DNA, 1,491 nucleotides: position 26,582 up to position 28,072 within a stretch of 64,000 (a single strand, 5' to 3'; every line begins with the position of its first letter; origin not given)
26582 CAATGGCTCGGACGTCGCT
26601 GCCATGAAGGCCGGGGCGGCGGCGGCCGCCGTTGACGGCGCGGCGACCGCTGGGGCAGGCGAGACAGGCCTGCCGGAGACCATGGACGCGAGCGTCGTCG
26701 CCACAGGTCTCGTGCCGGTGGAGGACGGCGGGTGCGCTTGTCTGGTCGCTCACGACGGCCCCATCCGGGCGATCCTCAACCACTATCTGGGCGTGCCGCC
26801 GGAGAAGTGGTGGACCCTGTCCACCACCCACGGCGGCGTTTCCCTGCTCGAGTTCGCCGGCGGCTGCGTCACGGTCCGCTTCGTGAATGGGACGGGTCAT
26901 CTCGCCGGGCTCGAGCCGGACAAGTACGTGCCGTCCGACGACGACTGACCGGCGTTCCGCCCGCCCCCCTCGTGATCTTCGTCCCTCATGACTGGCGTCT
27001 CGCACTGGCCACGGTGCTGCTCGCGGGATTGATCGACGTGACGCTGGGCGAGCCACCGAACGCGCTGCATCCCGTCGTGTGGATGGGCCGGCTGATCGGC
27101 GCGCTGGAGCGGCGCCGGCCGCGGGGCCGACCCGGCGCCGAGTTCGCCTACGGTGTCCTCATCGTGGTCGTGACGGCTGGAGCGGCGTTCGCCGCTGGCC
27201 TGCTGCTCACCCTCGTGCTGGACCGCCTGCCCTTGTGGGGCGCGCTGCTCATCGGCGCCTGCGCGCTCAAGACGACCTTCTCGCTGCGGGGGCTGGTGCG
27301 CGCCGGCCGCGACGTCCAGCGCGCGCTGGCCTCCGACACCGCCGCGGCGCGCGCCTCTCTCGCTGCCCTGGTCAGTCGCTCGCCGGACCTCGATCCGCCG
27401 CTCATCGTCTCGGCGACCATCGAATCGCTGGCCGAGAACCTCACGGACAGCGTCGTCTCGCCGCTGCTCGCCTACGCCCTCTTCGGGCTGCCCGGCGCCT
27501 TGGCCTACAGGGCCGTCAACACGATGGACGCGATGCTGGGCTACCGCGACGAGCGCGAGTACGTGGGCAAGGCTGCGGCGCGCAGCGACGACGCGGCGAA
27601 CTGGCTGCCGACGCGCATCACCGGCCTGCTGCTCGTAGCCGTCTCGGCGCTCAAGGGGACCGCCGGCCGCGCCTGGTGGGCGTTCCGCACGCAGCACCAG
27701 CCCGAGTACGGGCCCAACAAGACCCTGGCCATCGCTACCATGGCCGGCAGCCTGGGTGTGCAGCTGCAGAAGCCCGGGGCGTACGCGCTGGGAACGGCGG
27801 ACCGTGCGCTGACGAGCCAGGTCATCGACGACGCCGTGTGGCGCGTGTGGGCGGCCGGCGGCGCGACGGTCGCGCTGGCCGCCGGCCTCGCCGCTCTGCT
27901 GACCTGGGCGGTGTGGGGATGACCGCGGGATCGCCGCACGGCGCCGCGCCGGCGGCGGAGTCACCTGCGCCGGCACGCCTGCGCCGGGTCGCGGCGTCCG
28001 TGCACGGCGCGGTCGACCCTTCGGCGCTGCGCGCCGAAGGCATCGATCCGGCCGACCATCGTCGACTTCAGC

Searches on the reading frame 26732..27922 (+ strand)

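Call 24: search_protein_families(library=pfam, proteins=[window:26732-27922:+], max_evalue=0.0001)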
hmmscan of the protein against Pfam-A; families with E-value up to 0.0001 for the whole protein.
window:26732-27922:+ (396 aa): 1 family
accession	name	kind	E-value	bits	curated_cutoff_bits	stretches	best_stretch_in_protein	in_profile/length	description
PF03186.18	CobD_Cbib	-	1.6e-74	251.2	34.4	1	96-358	2-260/282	CobD/Cbib protein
